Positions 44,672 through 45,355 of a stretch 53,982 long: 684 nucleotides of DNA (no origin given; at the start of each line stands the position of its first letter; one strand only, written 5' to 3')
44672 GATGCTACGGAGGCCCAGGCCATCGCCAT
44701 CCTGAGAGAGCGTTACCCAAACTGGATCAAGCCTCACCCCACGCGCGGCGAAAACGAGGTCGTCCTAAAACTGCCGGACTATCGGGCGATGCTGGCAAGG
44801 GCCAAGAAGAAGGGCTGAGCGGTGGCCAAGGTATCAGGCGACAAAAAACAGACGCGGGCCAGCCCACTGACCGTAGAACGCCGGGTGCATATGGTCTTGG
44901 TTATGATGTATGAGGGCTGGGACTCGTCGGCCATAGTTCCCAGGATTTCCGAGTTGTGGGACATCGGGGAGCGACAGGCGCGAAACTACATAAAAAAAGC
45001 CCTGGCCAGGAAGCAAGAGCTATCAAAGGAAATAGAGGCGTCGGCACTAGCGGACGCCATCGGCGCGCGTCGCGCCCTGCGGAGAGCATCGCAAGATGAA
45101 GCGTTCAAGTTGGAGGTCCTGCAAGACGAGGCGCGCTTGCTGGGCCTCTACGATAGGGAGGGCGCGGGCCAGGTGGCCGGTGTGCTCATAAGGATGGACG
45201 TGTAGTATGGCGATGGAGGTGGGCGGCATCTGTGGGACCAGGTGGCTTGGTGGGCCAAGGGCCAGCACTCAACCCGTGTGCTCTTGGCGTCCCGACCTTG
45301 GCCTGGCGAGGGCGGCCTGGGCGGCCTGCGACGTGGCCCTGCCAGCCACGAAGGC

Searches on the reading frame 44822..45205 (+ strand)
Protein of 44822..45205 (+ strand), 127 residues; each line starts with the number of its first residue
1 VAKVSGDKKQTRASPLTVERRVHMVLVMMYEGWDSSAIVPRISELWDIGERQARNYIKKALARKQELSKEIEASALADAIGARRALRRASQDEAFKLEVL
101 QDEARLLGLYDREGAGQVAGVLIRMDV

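Call 3: search_protein_families(library=pfam, proteins=[window:44822-45205:+], max_evalue=0.1)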
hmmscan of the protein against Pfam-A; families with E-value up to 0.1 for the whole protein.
window:44822-45205:+ (127 aa): 0 families

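Call 4: search_protein_families(library=phrogs, proteins=[window:44822-45205:+], max_evalue=0.01)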
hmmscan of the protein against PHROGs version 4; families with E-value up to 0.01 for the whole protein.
window:44822-45205:+ (127 aa): 0 families

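Call 6: search_protein_families(library=ncbifam, proteins=[window:44822-45205:+], max_evalue=0.01)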
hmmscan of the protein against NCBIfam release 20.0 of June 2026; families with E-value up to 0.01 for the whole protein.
window:44822-45205:+ (127 aa): 0 families
